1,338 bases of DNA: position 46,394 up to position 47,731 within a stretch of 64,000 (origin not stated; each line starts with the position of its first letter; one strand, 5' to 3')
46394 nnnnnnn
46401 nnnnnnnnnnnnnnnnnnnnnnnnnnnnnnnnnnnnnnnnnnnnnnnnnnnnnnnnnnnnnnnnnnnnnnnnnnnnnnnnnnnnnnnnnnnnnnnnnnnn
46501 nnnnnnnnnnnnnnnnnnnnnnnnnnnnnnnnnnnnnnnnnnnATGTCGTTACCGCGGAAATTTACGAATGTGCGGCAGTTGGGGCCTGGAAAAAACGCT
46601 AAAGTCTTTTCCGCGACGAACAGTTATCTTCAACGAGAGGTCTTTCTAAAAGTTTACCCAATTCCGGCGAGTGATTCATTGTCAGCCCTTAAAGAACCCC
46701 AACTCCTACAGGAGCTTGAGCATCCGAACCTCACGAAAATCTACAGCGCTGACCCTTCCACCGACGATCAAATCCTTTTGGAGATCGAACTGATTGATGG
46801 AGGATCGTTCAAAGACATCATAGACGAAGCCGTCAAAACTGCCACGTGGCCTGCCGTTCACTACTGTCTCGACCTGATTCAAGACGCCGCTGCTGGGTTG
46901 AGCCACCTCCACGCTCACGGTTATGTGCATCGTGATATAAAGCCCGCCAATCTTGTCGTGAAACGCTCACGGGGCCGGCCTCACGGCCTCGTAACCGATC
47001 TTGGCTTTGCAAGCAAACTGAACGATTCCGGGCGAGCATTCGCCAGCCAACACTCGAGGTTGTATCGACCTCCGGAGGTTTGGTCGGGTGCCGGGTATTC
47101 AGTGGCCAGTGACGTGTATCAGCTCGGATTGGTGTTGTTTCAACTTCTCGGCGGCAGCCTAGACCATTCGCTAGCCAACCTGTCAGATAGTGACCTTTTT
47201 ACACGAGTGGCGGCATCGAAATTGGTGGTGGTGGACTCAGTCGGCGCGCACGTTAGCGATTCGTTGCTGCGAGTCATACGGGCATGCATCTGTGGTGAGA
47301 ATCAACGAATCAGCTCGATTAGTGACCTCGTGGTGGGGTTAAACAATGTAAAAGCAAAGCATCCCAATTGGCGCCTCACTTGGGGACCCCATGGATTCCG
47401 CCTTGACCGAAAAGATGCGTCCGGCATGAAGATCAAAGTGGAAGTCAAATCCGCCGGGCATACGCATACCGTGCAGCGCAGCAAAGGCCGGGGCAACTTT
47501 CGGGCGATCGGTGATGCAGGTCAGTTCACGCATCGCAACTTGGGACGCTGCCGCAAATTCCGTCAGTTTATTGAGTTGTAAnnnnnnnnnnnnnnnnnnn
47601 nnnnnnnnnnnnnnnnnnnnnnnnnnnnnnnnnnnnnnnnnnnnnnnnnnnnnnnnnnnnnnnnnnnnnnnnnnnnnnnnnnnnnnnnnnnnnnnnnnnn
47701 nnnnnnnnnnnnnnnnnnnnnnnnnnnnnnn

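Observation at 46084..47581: Translationally coupled unknown protein plus Ser/Thr kinase downstream of the MTase-nuclease gene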

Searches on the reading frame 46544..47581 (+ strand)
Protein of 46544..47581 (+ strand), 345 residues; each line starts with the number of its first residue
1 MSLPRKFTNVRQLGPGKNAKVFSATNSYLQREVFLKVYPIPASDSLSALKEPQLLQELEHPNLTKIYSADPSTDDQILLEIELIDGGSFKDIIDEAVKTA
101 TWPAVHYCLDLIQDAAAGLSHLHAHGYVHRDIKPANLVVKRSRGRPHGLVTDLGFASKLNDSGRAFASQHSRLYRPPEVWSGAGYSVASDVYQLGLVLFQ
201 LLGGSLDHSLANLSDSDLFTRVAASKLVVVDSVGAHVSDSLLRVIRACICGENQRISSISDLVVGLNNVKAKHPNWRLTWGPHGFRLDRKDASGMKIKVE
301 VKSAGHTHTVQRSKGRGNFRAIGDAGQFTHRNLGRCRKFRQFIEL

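Call 5: search_protein_families(library=pfam, proteins=[window:46544-47581:+], max_evalue=0.01)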
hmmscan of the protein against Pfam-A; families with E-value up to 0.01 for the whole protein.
window:46544-47581:+ (345 aa): 4 families
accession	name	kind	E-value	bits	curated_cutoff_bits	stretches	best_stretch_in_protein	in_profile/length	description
PF00069.31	Pkinase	-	8.3e-32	111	31.7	1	8-253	2-248/263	Protein kinase domain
PF07714.23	PK_Tyr_Ser-Thr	-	5.7e-22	78.7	23.1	1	10-254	4-246/258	Protein tyrosine and serine/threonine kinase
PF17667.7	Pkinase_fungal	-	6.2e-05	22.3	24.1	1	109-165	289-348/387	Fungal protein kinase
PF14531.12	Kinase-like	-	0.00034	20.4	25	1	120-201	159-244/289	Kinase-like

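Call 6: search_protein_families(library=padloc, proteins=[window:46544-47581:+], max_evalue=0.01)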
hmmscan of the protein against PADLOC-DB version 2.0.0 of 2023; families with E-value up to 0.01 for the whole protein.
window:46544-47581:+ (345 aa): 33 families (the best 25 are shown)
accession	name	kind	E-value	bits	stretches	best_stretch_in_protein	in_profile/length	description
PDLC04138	mad6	-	4.2e-35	119.8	1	3-320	49-367/659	mads_6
PDLC04053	PD-T4-6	-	6.6e-31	105.9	1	10-273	14-275/311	-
PDLC04042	PD-T4-6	-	8.4e-31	105.7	1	5-272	9-275/292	-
PDLC04054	PD-T4-6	-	8.3e-30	102.4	1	10-274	15-278/347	-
PDLC04047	PD-T4-6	-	3.3e-27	93.4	1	5-269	10-272/327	-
PDLC03920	MkoA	-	6.3e-22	75.7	1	20-271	22-279/1112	-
PDLC04057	PD-T4-6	-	8.6e-22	75.7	1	10-272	13-273/443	-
PDLC04061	PD-T4-6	-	4.2e-21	74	1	11-204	22-219/510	-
PDLC04048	PD-T4-6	-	4.4e-21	73.6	1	6-207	11-211/354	-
PDLC04060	PD-T4-6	-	1.4e-20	71.7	1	10-270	13-270/486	-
PDLC04043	PD-T4-6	-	1.7e-19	68.3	1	12-207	22-216/452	-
PDLC04039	PD-T4-6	-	8.1e-19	65.9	1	11-206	20-213/458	-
PDLC04044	PD-T4-6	-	1.3e-18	65.3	1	4-272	31-295/372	-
PDLC01088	C3a189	-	1.9e-18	64.4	1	11-267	3-259/840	kinase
PDLC04041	PD-T4-6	-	4.8e-18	63.6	1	11-208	34-234/443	-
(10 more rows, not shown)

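Call 10: search_protein_families(library=ncbifam, proteins=[window:46544-47581:+], max_evalue=0.1)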
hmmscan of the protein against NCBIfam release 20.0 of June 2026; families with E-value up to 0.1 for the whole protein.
window:46544-47581:+ (345 aa): 13 families
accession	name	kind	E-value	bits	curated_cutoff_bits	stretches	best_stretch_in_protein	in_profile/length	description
NF047741.1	antiphage_MADS6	equivalog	3.4e-30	105.1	460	2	109-319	302-508/612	methylation-associated defense system protein kinase MAD6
NF033483.0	PknB_PASTA_kin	equivalog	2e-22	80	450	1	11-208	13-208/563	Stk1 family PASTA domain-containing Ser/Thr kinase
NF052427.1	StpK7MSMEG_1200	equivalog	5.6e-16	58.1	900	1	11-205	13-206/601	serine/threonine protein kinase StpK7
NF033442.0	BREX_PglW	equivalog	1.5e-12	46.1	990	2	3-149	510-652/1391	BREX system serine/threonine kinase PglW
NF038150.1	lanthi_synth_IV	equivalog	2.1e-12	46.2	650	1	51-263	242-450/851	class IV lanthionine synthetase LanL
TIGR03903.1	TOMM_kin_cyc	equivalog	3e-12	45.2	705.75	1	51-206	28-187/1267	TOMM system kinase/cyclase fusion protein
NF043056.1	T4SS_LegK1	equivalog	6.1e-11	41.6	550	1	126-205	209-287/516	Dot/Icm T4SS effector kinase LegK1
NF009651.0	PRK13184.1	equivalog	5.8e-08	31.2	839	1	11-139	8-146/932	serine/threonine-protein kinase PknD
NF058632.1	SerThrKinPrkT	equivalog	0.00022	20.3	280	1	7-142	23-153/322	serine/threonine protein kinase PrkT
TIGR03724.2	arch_bud32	equivalog_domain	0.00064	19.3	125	1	76-142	67-121/193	KEOPS complex kinase/ATPase Bud32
NF053615.1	SerThrKinAfsKStmc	equivalog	0.00085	18.1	1300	1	88-164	98-166/809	protein serine/threonine kinase AfsK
NF038151.1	lanthi_synth_III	equivalog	0.01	14.2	575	1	108-201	338-422/833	class III lanthionine synthetase LanKC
NF011463.0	PRK14879.1-4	equivalog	0.016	14.7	188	1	77-156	93-160/237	Kae1-associated kinase Bud32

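Call 18: find_homologous_proteins(query=window:46544-47581:+, max_evalue=1e-10)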
Query window:46544-47581:+ (345 aa): 91 proteins with E <= 1e-10 among 4815 candidates.
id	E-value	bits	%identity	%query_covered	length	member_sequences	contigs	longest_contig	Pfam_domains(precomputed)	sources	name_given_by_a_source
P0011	6.2e-230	780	100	100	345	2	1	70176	PF07714.24,PF00069.32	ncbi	ncbi:MAG: serine/threonine protein kinase [Verrucomicrobiales bacterium]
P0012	3.1e-134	465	60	99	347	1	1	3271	PF07714.24,PF00069.32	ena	-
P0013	1.1e-131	457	59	99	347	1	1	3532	PF07714.24,PF00069.32,PF17667.8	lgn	-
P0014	1.1e-130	454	59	99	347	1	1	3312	PF07714.24,PF00069.32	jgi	jgi:eukaryotic-like serine/threonine-protein kinase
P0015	9.4e-130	451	59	99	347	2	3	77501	PF07714.24,PF00069.32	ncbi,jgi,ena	jgi:serine/threonine protein kinase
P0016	1.1e-128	447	59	100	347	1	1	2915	PF07714.24,PF00069.32,PF14531.13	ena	-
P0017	2.9e-128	446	58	99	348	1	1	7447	PF07714.24,PF00069.32,PF17667.8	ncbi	ncbi:MAG: serine/threonine-protein kinase [Chthoniobacteraceae bacterium]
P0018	1.5e-127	443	58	100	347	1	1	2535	PF07714.24,PF00069.32,PF14531.13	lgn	-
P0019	2.3e-127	443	58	100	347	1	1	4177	PF07714.24,PF00069.32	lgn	-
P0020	1.0e-126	441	57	100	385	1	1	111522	PF07714.24,PF00069.32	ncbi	-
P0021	4.3e-125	435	58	99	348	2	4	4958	PF07714.24,PF00069.32,PF17667.8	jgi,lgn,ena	jgi:serine/threonine protein kinase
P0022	1.2e-118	414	55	99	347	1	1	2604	PF07714.24,PF00069.32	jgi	jgi:serine/threonine protein kinase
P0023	9.0e-118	411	53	99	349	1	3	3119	PF07714.24,PF00069.32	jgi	jgi:eukaryotic-like serine/threonine-protein kinase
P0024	1.1e-112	395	53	99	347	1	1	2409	PF07714.24,PF00069.32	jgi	jgi:serine/threonine protein kinase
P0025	1.1e-109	385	53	99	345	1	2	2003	PF07714.24,PF00069.32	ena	-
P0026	2.0e-109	384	53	99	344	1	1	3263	PF07714.24,PF00069.32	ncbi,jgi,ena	jgi:serine/threonine protein kinase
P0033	3.6e-103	363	50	99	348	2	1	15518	PF07714.24,PF00069.32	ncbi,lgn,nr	ncbi:MAG: serine/threonine protein kinase [Nitrospira sp.]|nr:serine/threonine protein kinase [Nitro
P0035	1.2e-101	358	51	99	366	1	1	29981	PF07714.24,PF00069.32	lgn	-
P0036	1.6e-101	358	48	99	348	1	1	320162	PF07714.24,PF00069.32,PF17667.8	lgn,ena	-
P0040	1.4e-98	348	49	99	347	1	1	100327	PF07714.24,PF00069.32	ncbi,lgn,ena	-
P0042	8.5e-97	342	48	99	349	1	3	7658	PF07714.24,PF00069.32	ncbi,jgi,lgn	jgi:serine/threonine protein kinase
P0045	7.0e-95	336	47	99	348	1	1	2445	PF07714.24,PF00069.32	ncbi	-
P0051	3.4e-91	324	47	99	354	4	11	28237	PF07714.24,PF00069.32,PF17667.8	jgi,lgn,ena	jgi:serine/threonine protein kinase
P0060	1.5e-86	309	42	99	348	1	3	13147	PF07714.24,PF00069.32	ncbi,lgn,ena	-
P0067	3.0e-80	288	41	99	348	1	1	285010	PF07714.24,PF00069.32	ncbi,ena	-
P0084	5.6e-13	67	35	56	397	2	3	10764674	PF07714.24,PF00069.32,PF03109.23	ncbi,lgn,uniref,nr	ncbi:serine/threonine-protein kinase [Streptomyces griseochromogenes]|uniref:non-specific serine/thr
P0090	8.8e-12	63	27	58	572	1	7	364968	PF07714.24,PF00069.32,PF03109.23,PF03793.25,PF01636.30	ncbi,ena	-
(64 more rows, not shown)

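Call 21: find_related_loci(query=A2, collection=genome_contigs, flank=8000)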
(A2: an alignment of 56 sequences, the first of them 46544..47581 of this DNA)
Query A2 (345 aa) in genome_contigs; peptide patterns used: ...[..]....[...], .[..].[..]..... (x = any residue, [..] = any of these).
600 stretches matched a pattern (row limit reached: there are more); 576 encode a relative of the query (tblastn E <= 1e-3); the best 80 are kept; 80 distinct loci.
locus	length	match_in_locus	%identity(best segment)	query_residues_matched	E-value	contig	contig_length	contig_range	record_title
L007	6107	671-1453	30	6-268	5e-21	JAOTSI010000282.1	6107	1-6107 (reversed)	MAG: Desulfobulbaceae bacterium isolate 13_Jan_SF_Bin14 13_Jan_SF_Bin14_scaffold_3611_c1, whole genome shotgun sequence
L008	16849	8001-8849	25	6-287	2e-20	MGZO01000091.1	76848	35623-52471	MAG: Hydrogenophilales bacterium RIFOXYD1_FULL_62_11 rifoxyd1_full_scaffold_476, whole genome shotgun sequence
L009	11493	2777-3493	28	6-256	2e-20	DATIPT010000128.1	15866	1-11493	MAG TPA_asm: Anaerolineales bacterium isolate SMAG_U15858 k141_59280, whole genome shotgun sequence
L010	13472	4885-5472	31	6-204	5e-20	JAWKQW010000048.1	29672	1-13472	MAG: Kofleriaceae bacterium isolate ABC1.190 ABC1.190.fa-48, whole genome shotgun sequence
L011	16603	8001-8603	31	7-204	2e-19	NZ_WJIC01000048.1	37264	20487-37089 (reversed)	Nocardia sp. SYP-A9097 NODE_48, whole genome shotgun sequence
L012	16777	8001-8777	27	12-274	2e-19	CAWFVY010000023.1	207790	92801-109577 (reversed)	MAG: uncultured Acidobacteriota bacterium isolate MFD04967.bin.1.18 genome assembly, contig: contig_53565, whole genome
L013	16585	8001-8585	31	6-204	3e-19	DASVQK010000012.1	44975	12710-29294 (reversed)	MAG TPA_asm: Thermoleophilaceae bacterium isolate SMAG_U3206 k141_191242, whole genome shotgun sequence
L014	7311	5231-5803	30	12-204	2e-19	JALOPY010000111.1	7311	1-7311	MAG: bacterium isolate Prado141 scaffold_21452, whole genome shotgun sequence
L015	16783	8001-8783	25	7-270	2e-19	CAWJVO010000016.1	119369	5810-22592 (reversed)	MAG: uncultured bacterium isolate MFD04716.bin.3.15 genome assembly, contig: contig_95983, whole genome shotgun sequence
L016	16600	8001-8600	34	7-206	1e-18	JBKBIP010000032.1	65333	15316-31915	MAG: Gemmataceae bacterium isolate 21I_069.bin.2 NODE_34_length_65333_cov_9.374877, whole genome shotgun sequence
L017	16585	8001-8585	31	10-206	3e-19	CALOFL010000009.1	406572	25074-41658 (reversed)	MAG: Candidatus Krumholzibacteriia bacterium isolate HOU_bin.0013 genome assembly, contig: contig_9662, whole genome sho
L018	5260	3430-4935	29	6-204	5e-19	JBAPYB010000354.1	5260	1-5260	MAG: Thermoanaerobaculia bacterium isolate MFD00413_ilm_asm_bin5 k127_136742, whole genome shotgun sequence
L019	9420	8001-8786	28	6-268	8e-19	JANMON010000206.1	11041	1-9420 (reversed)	MAG: Gemmatimonadaceae bacterium isolate OTE_58_metabat_158 OTE_58_k141_6249623, whole genome shotgun sequence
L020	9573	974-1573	30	7-209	1e-18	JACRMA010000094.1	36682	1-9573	MAG: Candidatus Zixiibacteriota bacterium isolate NC_groundwater_1895_Pr3_B-0.1um_59_8 SR2-18-B1_coassembly_298087, whol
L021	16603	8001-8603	30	6-204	1e-18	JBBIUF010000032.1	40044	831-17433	MAG: Chloroflexota bacterium isolate RSF170216_bin_47 NODE_1054_length_40044_cov_6.292555, whole genome shotgun sequence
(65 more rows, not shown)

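Call 23: find_encoding_contigs(protein=P0015, flank=7000, max_places=2)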
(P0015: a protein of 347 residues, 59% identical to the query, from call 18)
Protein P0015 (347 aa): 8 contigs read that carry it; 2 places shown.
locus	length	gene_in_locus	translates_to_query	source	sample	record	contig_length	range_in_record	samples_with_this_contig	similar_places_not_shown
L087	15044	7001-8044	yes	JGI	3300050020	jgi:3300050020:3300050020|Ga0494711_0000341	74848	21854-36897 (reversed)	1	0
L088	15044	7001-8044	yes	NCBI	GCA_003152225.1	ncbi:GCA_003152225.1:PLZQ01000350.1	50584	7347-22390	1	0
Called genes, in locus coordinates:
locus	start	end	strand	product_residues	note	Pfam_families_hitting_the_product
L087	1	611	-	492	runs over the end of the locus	PF01408:GFO_IDH_MocA, PF19051:GFO_IDH_MocA_C2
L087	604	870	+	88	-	-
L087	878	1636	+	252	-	PF06283:ThuA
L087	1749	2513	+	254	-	PF07796:DUF1638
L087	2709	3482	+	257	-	PF03372:Exo_endo_phos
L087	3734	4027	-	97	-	-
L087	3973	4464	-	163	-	-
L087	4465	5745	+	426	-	PF01011:PQQ (faint), PF13360:PQQ_2, PF13570:Beta-prop_ACSF4 (faint), PF13360:PQQ_2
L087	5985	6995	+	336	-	-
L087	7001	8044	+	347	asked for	PF00069:Pkinase, PF07714:PK_Tyr_Ser-Thr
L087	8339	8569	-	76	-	PF17761:DUF1016_N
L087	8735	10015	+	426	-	PF13360:PQQ_2, PF01011:PQQ (faint), PF13570:Beta-prop_ACSF4 (weak), PF13360:PQQ_2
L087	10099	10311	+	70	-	-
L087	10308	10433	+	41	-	-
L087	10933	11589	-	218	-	-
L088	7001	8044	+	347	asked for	PF00069:Pkinase, PF07714:PK_Tyr_Ser-Thr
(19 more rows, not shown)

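Call 24: find_encoding_contigs(protein=P0020, flank=7000, max_places=2)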
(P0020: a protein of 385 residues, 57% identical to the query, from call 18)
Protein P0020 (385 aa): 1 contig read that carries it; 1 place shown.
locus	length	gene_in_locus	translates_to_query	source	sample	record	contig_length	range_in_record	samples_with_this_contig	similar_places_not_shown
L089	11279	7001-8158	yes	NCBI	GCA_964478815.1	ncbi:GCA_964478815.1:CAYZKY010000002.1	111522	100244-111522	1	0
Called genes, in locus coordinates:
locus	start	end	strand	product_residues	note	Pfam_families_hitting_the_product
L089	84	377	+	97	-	-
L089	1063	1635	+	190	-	-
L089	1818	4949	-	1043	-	PF01108:Tissue_fac (faint), PF16656:Pur_ac_phosph_N (faint), PF24489:Ig_J_second (faint), PF25059:FN3_DSCAM-DSCAML_C (faint), PF00041:fn3, PF25788:Ig_Rha78A_N (faint), PF00041:fn3 (weak)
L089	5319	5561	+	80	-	-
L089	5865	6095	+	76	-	-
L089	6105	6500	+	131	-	PF01850:PIN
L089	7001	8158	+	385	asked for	PF00069:Pkinase, PF07714:PK_Tyr_Ser-Thr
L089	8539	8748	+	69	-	-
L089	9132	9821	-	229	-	-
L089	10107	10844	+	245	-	-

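Call 25: find_encoding_contigs(protein=P0036, flank=7000, max_places=2)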
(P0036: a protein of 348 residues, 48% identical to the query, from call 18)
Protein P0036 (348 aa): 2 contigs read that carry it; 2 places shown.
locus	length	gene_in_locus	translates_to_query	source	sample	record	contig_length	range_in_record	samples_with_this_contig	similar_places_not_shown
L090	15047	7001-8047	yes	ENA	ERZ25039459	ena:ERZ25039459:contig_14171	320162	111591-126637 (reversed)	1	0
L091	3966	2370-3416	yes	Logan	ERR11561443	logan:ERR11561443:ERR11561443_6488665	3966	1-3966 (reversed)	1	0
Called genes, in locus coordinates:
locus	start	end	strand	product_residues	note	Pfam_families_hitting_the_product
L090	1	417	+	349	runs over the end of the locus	PF01867:Cas_Cas1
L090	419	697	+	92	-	PF09827:CRISPR_Cas2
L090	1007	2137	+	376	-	PF00149:Metallophos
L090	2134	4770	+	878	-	PF02463:SMC_N, PF13175:AAA_15 (weak), PF13476:AAA_23, PF13514:AAA_27 (weak)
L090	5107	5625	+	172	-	PF00565:SNase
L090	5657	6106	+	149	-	-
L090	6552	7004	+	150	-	-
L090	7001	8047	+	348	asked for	PF00069:Pkinase, PF07714:PK_Tyr_Ser-Thr, PF17667:Pkinase_fungal (weak)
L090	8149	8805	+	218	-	PF13643:DUF4145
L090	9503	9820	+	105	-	PF12844:HTH_19 (weak), PF01381:HTH_3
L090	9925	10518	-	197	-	-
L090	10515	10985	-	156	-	-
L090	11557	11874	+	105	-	PF12844:HTH_19 (weak), PF01381:HTH_3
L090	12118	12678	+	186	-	PF00239:Resolvase, PF02796:HTH_7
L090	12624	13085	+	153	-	-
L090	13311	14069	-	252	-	PF00753:Lactamase_B, PF19583:ODP (weak), PF12706:Lactamase_B_2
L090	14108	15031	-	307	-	PF03358:FMN_red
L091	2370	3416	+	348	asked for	PF00069:Pkinase, PF07714:PK_Tyr_Ser-Thr, PF17667:Pkinase_fungal (weak)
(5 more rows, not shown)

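Call 37: find_encoding_contigs(protein=P0040, flank=7000, max_places=2)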
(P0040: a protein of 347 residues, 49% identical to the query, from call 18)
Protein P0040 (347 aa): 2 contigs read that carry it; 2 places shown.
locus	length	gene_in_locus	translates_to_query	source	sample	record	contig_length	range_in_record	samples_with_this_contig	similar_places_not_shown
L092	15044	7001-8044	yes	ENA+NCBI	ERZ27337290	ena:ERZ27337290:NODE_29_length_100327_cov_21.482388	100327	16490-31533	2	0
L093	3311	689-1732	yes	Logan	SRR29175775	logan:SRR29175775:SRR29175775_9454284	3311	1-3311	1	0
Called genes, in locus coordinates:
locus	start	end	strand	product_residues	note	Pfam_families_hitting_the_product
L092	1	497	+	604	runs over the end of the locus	PF00672:HAMP, PF00989:PAS (weak), PF13188:PAS_8 (weak), PF00512:HisKA, PF13581:HATPase_c_2 (weak), PF02518:HATPase_c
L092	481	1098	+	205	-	PF00072:Response_reg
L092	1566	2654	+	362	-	PF00268:Ribonuc_red_sm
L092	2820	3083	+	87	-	PF05635:23S_rRNA_IVP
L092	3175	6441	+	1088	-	PF03477:ATP-cone, PF00317:Ribonuc_red_lgN, PF02867:Ribonuc_red_lgC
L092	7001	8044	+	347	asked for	PF00069:Pkinase, PF07714:PK_Tyr_Ser-Thr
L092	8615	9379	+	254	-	-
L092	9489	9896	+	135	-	-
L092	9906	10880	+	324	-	PF01636:APH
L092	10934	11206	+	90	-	PF14542:Acetyltransf_CG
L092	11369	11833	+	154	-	PF16798:DUF5069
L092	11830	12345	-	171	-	-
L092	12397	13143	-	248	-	PF01416:PseudoU_synth_1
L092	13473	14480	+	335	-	PF20973:VUPS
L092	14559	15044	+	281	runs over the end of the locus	PF03372:Exo_endo_phos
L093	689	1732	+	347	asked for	PF00069:Pkinase, PF07714:PK_Tyr_Ser-Thr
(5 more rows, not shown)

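Call 38: find_encoding_contigs(protein=P0067, flank=7000, max_places=2)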
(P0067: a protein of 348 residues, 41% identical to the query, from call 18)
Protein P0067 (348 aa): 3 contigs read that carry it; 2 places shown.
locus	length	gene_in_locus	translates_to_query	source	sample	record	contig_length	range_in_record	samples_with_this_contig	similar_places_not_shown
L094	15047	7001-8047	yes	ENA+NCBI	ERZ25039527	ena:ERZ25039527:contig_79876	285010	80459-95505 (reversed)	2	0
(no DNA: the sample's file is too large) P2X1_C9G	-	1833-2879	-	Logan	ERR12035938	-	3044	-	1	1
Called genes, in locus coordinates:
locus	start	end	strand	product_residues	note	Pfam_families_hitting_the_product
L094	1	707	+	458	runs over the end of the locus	PF17767:NAPRTase_N, PF01729:QRPTase_C, PF04095:NAPRTase, PF17956:NAPRTase_C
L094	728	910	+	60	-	PF05685:Uma2 (weak)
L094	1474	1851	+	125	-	-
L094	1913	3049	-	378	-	PF01168:Ala_racemase_N, PF00842:Ala_racemase_C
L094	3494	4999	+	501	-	PF02074:Peptidase_M32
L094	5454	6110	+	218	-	-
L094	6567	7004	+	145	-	-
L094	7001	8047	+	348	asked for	PF00069:Pkinase, PF07714:PK_Tyr_Ser-Thr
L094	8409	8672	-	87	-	PF05559:DUF763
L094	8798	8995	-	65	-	-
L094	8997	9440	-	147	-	-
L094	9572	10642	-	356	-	PF05559:DUF763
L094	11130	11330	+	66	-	PF01850:PIN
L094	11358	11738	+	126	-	PF02369:Big_1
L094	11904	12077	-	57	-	-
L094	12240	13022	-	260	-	PF04060:FeS, PF12654:DUF3786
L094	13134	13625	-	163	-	PF02915:Rubrerythrin, PF21349:RUBY_RBDX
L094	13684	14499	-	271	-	PF01177:Asp_Glu_race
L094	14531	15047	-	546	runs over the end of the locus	PF00795:CN_hydrolase, PF02540:NAD_synthase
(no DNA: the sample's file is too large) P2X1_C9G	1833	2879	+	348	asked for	PF00069:Pkinase, PF07714:PK_Tyr_Ser-Thr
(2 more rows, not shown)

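Call 59: find_encoding_contigs(protein=P0051, flank=8000, max_places=5)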
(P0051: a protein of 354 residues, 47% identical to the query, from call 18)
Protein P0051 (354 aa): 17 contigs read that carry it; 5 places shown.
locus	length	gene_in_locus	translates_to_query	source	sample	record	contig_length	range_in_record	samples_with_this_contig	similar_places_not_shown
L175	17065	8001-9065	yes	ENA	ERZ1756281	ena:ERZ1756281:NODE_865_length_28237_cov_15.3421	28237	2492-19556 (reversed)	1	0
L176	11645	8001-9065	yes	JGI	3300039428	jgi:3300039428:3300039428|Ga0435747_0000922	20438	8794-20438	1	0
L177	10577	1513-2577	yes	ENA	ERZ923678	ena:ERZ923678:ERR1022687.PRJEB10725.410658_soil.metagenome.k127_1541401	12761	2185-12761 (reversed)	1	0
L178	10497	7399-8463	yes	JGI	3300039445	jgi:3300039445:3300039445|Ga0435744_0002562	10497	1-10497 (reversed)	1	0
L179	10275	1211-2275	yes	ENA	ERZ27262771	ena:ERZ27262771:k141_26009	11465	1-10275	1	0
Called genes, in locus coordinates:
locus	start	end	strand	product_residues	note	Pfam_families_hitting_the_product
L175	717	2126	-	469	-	-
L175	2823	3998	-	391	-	PF13439:Glyco_transf_4, PF13579:Glyco_trans_4_4, PF20706:GT4-conflict, PF00534:Glycos_transf_1, PF13692:Glyco_trans_1_4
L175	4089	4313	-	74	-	-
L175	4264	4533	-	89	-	-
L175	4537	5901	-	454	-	-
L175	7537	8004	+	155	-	-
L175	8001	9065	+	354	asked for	PF00069:Pkinase, PF07714:PK_Tyr_Ser-Thr, PF17667:Pkinase_fungal (weak)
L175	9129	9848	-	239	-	PF22397:NADAR-DarT1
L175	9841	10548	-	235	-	-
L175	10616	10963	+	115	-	PF04343:DUF488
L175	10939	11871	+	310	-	-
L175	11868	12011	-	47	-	-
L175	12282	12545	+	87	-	-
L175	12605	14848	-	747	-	PF07885:Ion_trans_2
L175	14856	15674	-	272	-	PF01040:UbiA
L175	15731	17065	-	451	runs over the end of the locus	PF00474:SSF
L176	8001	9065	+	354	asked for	PF00069:Pkinase, PF07714:PK_Tyr_Ser-Thr, PF17667:Pkinase_fungal (weak)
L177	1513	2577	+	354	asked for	PF00069:Pkinase, PF07714:PK_Tyr_Ser-Thr, PF17667:Pkinase_fungal (weak)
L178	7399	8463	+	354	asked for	PF00069:Pkinase, PF07714:PK_Tyr_Ser-Thr, PF17667:Pkinase_fungal (weak)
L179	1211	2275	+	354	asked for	PF00069:Pkinase, PF07714:PK_Tyr_Ser-Thr, PF17667:Pkinase_fungal (weak)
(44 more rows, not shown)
